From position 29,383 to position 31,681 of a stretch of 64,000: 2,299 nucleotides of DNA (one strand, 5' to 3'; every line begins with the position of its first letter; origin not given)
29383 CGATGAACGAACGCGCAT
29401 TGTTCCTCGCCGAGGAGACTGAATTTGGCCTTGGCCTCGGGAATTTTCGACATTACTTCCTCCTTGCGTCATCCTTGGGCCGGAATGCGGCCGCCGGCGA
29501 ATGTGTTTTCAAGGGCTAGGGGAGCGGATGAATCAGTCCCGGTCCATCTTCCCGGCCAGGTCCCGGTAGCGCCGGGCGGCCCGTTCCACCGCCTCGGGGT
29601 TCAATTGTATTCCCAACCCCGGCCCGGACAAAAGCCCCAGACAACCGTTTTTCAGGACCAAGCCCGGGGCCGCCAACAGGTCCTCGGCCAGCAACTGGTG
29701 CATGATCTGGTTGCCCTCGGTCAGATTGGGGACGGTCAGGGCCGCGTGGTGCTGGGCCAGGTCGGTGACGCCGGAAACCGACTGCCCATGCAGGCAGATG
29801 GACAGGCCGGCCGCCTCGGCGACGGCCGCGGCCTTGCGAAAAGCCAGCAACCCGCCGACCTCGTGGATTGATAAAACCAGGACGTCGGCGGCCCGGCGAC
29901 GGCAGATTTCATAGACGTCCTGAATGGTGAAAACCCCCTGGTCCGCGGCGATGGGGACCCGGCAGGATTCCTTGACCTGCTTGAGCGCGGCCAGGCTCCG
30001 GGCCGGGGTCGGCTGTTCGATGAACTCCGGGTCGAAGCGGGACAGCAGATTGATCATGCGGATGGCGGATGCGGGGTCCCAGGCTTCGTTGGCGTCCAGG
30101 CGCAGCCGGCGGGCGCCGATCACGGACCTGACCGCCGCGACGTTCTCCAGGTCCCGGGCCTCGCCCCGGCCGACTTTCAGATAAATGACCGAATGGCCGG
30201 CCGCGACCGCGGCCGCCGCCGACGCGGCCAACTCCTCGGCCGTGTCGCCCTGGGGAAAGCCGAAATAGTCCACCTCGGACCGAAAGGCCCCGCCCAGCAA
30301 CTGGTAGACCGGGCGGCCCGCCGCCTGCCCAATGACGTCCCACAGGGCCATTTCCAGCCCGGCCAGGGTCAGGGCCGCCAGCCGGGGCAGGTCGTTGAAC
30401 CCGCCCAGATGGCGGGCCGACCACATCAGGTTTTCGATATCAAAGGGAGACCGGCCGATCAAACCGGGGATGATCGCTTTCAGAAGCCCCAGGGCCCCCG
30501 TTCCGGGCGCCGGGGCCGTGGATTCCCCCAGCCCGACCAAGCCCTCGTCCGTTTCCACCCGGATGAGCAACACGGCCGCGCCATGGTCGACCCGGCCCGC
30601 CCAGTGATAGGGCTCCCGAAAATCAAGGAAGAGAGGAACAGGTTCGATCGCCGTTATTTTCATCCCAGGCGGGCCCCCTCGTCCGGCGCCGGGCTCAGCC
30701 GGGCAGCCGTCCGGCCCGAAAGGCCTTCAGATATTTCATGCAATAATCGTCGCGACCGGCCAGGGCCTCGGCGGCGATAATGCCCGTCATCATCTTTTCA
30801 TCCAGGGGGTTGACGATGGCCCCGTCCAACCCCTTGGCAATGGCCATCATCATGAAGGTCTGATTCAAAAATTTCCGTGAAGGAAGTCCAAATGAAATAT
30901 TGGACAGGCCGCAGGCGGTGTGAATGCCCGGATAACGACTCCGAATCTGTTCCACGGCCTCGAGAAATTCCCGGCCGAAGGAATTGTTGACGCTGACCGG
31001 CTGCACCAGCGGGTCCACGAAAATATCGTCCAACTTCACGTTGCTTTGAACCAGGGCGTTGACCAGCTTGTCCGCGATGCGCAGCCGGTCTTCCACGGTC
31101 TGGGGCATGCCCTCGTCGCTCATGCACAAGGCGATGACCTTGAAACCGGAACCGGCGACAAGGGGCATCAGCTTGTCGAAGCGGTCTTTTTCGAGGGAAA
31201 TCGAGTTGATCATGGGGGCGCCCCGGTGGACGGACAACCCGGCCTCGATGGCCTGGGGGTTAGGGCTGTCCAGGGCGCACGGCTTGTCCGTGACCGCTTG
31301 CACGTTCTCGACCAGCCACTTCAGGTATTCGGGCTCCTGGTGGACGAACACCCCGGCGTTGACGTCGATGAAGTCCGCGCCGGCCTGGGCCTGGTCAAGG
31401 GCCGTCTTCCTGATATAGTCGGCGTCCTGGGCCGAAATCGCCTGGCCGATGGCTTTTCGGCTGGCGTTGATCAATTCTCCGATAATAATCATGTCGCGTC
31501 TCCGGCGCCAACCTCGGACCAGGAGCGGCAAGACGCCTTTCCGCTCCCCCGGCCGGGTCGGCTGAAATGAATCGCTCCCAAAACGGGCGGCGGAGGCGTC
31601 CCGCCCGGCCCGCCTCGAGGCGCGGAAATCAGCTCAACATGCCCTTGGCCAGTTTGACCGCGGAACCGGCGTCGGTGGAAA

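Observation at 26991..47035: Corrinoid/MttB methyl-transfer machinery interleaved with a THF-dependent histidine-utilisation set: candidate pathway for an N-methylated histidine-type betaine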

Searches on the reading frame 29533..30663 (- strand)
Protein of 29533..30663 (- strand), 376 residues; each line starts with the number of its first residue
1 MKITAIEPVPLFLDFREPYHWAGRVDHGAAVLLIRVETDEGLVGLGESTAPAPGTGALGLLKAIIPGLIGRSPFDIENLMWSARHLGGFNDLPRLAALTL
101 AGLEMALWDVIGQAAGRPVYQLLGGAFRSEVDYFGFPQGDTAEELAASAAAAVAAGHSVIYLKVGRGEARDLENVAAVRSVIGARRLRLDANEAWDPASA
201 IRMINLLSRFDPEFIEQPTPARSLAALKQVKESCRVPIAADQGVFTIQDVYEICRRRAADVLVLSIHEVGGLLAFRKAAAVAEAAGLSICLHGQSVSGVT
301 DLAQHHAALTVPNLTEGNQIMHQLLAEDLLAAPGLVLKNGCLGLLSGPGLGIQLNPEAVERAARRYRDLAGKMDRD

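Call 3: search_protein_families(library=pfam, proteins=[window:29533-30663:-])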
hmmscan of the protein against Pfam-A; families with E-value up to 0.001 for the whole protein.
window:29533-30663:- (376 aa): 2 families
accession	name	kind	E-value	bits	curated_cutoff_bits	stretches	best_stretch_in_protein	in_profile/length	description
PF13378.12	MR_MLE_C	-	3.1e-50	171.4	29.4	1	144-357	1-218/219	Enolase C-terminal domain-like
PF02746.21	MR_MLE_N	-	1.1e-14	55.1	22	1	16-124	14-117/117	Mandelate racemase / muconate lactonizing enzyme, N-terminal domain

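Call 21: search_protein_families(library=ncbifam, proteins=[window:29533-30663:-], max_evalue=0.00001)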
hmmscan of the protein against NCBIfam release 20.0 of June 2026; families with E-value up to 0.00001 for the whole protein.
window:29533-30663:- (376 aa): 18 families
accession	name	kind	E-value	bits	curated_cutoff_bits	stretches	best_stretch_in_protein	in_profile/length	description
TIGR02534.1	mucon_cyclo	subfamily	6.7e-49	166.9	334.95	1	29-364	27-367/368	muconate/chloromuconate family cycloisomerase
NF010624.0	PRK14017.1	equivalog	1.9e-38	132.6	311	1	32-366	16-364/382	galactonate dehydratase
NF043051.1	ManoateDhtManD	equivalog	4.3e-37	127.9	550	2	32-203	18-190/403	D-mannonate dehydratase ManD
NF047820.1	TalGalacDh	equivalog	6.2e-35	120.8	500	1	30-358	37-360/371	L-talarate/galactarate dehydratase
NF011654.0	PRK15072.1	subfamily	1.1e-34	120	430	2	32-165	18-151/404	D-galactonate dehydratase family protein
NF040790.2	glucon_galact_dh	equivalog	5.5e-31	107.7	750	1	2-363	2-370/390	bifunctional D-gluconate/D-galactonate dehydratase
NF040866.1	AraD_Arch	equivalog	4.4e-28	98.3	650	1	22-360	25-367/372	arabinonate dehydratase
NF043002.1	HProlDhtase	equivalog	1.3e-27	96.6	500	1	1-354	1-354/366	cis-3-hydroxy-L-proline dehydratase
NF041118.1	A_G_epim_Thtga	equivalog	5.6e-23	81.6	500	1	1-270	1-269/341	L-Ala-D/L-Glu epimerase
NF002782.0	PRK02901.1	equivalog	2.8e-22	79.1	288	1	156-340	102-286/328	o-succinylbenzoate synthase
NF042940.1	racemase_DgcA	equivalog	4.2e-20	72.2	400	1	102-290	87-267/323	N-acetyl-D-Glu racemase DgcA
NF011968.0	PRK15440.1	equivalog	6.2e-19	68.1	393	1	31-358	59-387/395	L-rhamnonate dehydratase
TIGR01928.1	menC_lowGC_arch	equivalog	5.5e-18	65.1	200.65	1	97-299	89-288/325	o-succinylbenzoate synthase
TIGR01927.1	menC_gam_Gplu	equivalog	1.2e-15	57.6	130.55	1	135-289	106-260/307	o-succinylbenzoate synthase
NF011708.0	PRK15129.1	equivalog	2.5e-13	49.8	343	1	101-291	89-273/321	L-Ala-D/L-Glu epimerase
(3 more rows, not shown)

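Call 60: search_solved_structures(query=window:29533-30663:-, max_evalue=1e-25)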
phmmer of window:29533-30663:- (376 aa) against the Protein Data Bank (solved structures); distinct sequences matched with E-value up to 1e-25: 42.
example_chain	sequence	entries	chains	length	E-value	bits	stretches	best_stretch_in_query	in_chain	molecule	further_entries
2pgw_A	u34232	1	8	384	2.5e-106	359.5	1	2-366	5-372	Muconate cycloisomerase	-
3ct2_A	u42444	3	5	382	1.2e-40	143.3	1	4-359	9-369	Muconate cycloisomerase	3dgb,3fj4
1jpm_A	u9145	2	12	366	7e-38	134.3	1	1-352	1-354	L-Ala-D/L-Glu Epimerase | similar to chloromuconate cycloisomerase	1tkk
4dye_A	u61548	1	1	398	4e-37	131.8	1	1-360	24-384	isomerase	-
2oqh_A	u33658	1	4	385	6.1e-37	131.2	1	2-361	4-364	Putative isomerase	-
3jva_A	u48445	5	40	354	1.7e-36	129.7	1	27-317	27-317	Dipeptide Epimerase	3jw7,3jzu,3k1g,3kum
3i4k_A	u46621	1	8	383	2.2e-34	122.8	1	13-360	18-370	Muconate lactonizing enzyme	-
3bjs_A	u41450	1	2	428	3.4e-33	118.9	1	1-360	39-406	Mandelate racemase/muconate lactonizing enzyme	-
2chr_A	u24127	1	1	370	4.3e-33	118.5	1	1-364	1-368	CHLOROMUCONATE CYCLOISOMERASE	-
2p88_A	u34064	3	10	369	5.2e-33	118.3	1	1-360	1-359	Mandelate racemase/muconate lactonizing enzyme family protein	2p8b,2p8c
1nu5_A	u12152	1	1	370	6.4e-33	118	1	1-362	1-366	Chloromuconate cycloisomerase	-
2muc_A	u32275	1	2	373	6.4e-33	118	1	17-365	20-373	PROTEIN (MUCONATE CYCLOISOMERASE)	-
2qq6_A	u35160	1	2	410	6.5e-33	117.9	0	172-359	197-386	Mandelate racemase/muconate lactonizing enzyme-like protein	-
1muc_A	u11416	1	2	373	7.6e-33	117.7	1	17-365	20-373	MUCONATE LACTONIZING ENZYME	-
3muc_A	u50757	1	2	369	2.3e-32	116.1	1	17-364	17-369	PROTEIN (MUCONATE CYCLOISOMERASE)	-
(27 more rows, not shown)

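Call 63: find_homologous_proteins(query=window:29533-30663:-, max_evalue=1e-60)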
Query window:29533-30663:- (376 aa): 1208 proteins with E <= 1e-60 among 8000 candidates; the best 120 are listed.
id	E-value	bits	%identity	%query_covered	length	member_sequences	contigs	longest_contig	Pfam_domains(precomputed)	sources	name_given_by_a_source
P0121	1.4e-242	823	100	100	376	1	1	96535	PF13378.13,PF02746.22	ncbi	ncbi:MAG: mandelate racemase/muconate lactonizing enzyme family protein [Pseudomonadota bacterium]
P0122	8.2e-174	596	73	97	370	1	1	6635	PF13378.13,PF02746.22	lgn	-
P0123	1.0e-172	593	73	97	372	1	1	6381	PF13378.13,PF02746.22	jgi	jgi:muconate cycloisomerase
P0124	6.6e-170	584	74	98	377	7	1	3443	PF13378.13,PF02746.22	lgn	-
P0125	1.1e-165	570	70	98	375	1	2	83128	PF13378.13,PF02746.22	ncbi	-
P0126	1.6e-164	566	70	98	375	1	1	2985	PF13378.13,PF02746.22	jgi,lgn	jgi:L-alanine-DL-glutamate epimerase-like enolase superfamily enzyme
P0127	4.3e-163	561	68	98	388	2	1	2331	PF13378.13,PF02746.22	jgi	jgi:L-alanine-DL-glutamate epimerase-like enolase superfamily enzyme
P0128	5.6e-163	561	69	98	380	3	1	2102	PF13378.13,PF02746.22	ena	-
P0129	4.7e-162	558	67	100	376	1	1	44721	PF13378.13,PF02746.22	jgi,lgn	jgi:muconate cycloisomerase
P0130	2.8e-161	555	70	97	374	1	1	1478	PF13378.13,PF02746.22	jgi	jgi:muconate cycloisomerase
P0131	3.7e-160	551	68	98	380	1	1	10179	PF13378.13,PF02746.22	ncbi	-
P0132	4.5e-160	551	69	98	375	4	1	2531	PF13378.13,PF02746.22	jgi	jgi:L-alanine-DL-glutamate epimerase-like enolase superfamily enzyme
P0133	4.5e-160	551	67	98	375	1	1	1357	PF13378.13,PF02746.22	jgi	jgi:muconate cycloisomerase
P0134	1.3e-159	550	69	98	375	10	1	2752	PF13378.13,PF02746.22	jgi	jgi:muconate cycloisomerase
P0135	1.9e-159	549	69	98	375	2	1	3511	PF13378.13,PF02746.22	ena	-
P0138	2.1e-157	542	66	97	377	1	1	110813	PF13378.13,PF02746.22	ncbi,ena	-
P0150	6.7e-155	534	66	98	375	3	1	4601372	PF13378.13,PF02746.22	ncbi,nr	ncbi:MAG: mandelate racemase/muconate lactonizing enzyme family protein [Thermoleophilia bacterium]|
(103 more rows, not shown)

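Call 64: find_encoding_contigs(protein=P0125, flank=7000, max_places=1)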
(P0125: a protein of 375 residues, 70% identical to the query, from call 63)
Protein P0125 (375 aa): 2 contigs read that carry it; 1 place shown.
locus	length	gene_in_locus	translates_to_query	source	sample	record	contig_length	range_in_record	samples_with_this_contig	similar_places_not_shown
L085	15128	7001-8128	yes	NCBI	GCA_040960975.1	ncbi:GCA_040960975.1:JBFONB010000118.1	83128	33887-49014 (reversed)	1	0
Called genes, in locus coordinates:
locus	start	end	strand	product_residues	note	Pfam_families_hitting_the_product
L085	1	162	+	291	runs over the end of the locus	PF12911:OppC_N, PF00528:BPD_transp_1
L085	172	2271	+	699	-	PF00005:ABC_tran, PF01078:Mg_chelatase (faint), PF02463:SMC_N (faint), PF13191:AAA_16 (faint), PF13304:AAA_21 (weak), PF08352:oligo_HPY, PF00005:ABC_tran, PF08352:oligo_HPY, +4 more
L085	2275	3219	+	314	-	PF19300:BPD_transp_1_N, PF00528:BPD_transp_1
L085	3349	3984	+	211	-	PF02607:B12-binding_2, PF02310:B12-binding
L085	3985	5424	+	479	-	PF06253:MTTB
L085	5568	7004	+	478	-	PF00941:FAD_binding_5, PF03450:CO_deh_flav_C, PF00111:Fer2 (weak), PF01799:Fer2_2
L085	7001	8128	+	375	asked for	PF02746:MR_MLE_N, PF13378:MR_MLE_C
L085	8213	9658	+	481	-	PF06253:MTTB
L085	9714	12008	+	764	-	PF01315:Ald_Xan_dh_C, PF02738:MoCoBD_1, PF20256:MoCoBD_2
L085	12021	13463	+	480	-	PF06253:MTTB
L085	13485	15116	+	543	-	PF03313:SDH_alpha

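Call 65: find_encoding_contigs(protein=P0150, flank=7000, max_places=1)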
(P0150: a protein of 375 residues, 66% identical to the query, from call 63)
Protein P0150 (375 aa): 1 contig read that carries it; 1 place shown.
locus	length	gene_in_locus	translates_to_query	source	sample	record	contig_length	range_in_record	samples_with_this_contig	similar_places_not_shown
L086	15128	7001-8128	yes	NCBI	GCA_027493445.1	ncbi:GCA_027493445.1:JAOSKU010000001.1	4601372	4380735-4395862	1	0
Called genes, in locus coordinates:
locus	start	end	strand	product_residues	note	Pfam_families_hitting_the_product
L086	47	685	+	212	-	PF02607:B12-binding_2, PF02310:B12-binding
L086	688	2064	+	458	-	PF05369:MtmB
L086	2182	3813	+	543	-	PF03313:SDH_alpha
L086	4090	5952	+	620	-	PF02730:AFOR_N, PF01314:AFOR_C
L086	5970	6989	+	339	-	PF02423:OCD_Mu_crystall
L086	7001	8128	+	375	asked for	PF02746:MR_MLE_N, PF13378:MR_MLE_C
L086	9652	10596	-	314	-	PF19300:BPD_transp_1_N, PF00528:BPD_transp_1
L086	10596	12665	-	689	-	PF00005:ABC_tran, PF02463:SMC_N (faint), PF13191:AAA_16 (faint), PF13555:AAA_29 (faint), PF13304:AAA_21 (faint), PF08352:oligo_HPY, PF00005:ABC_tran, PF08352:oligo_HPY, +1 more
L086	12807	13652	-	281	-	PF12911:OppC_N, PF00528:BPD_transp_1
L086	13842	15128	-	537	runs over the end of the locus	PF00496:SBP_bac_5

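Call 66: find_encoding_contigs(protein=P0138, flank=7000, max_places=1)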
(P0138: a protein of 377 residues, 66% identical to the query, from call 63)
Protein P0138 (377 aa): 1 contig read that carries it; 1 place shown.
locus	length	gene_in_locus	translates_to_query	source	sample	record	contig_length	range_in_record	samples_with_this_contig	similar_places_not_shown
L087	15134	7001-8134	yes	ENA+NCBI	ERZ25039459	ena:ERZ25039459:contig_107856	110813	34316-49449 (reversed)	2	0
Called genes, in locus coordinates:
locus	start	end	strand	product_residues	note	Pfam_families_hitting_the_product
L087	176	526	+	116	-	PF00496:SBP_bac_5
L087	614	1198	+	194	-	PF00496:SBP_bac_5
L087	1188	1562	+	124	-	-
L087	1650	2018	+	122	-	PF12911:OppC_N (weak)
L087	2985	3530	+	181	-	PF00005:ABC_tran, PF13304:AAA_21 (faint), PF08352:oligo_HPY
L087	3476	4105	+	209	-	PF00005:ABC_tran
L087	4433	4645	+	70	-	PF08352:oligo_HPY (weak)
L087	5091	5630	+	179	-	PF00528:BPD_transp_1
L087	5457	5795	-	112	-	-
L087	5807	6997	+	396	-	PF03972:MmgE_PrpD_N, PF19305:MmgE_PrpD_C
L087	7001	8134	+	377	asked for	PF02746:MR_MLE_N, PF13378:MR_MLE_C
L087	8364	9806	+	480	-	PF06253:MTTB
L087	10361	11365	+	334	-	PF12837:Fer4_6 (faint), PF12838:Fer4_7, PF13187:Fer4_9 (weak), PF14697:Fer4_21, PF00037:Fer4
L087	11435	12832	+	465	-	PF03972:MmgE_PrpD_N, PF19305:MmgE_PrpD_C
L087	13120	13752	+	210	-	PF13560:HTH_31, PF01381:HTH_3, PF12844:HTH_19, PF13443:HTH_26, PF07883:Cupin_2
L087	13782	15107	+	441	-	PF20695:UbiD_N, PF01977:UbiD, PF20696:UbiD_C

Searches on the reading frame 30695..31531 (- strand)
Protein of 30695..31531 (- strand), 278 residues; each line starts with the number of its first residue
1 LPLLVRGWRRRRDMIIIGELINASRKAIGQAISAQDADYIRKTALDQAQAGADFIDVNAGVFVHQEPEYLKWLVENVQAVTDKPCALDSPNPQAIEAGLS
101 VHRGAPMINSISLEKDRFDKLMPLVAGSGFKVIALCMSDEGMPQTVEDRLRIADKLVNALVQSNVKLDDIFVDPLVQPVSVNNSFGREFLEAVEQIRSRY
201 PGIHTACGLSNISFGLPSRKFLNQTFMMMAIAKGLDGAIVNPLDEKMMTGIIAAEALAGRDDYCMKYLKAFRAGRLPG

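Call 3: search_protein_families(library=pfam, proteins=[window:30695-31531:-])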
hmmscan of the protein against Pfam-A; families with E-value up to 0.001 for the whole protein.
window:30695-31531:- (278 aa): 1 family
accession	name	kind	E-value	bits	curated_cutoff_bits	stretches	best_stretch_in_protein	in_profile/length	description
PF00809.28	Pterin_bind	-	2.4e-23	83.5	25.5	1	19-241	2-244/244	Pterin binding enzyme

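Call 21: search_protein_families(library=ncbifam, proteins=[window:30695-31531:-], max_evalue=0.00001)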
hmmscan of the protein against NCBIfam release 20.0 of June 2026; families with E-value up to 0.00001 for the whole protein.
window:30695-31531:- (278 aa): 5 families
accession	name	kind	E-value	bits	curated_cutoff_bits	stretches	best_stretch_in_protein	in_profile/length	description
NF005719.0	PRK07535.1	domain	5e-110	366.8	259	1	14-274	1-261/268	methyltetrahydrofolate:corrinoid/iron-sulfur protein methyltransferase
NF040758.1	CODH_ACS_meth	exception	1.1e-44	152.8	370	1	14-269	4-260/261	carbon monoxide dehydrogenase/acetyl-CoA synthase methytransferase subunit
TIGR02082.1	metH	equivalog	3.3e-37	127.7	1010.85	1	12-247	341-591/1182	methionine synthase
NF007024.0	PRK09490.1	equivalog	1.7e-23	82.4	1497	1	14-242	360-603/1234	methionine synthase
TIGR00284.1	TIGR00284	hypoth_equivalog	8.9e-09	34.4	256.65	1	33-197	160-304/497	dihydropteroate synthase-like protein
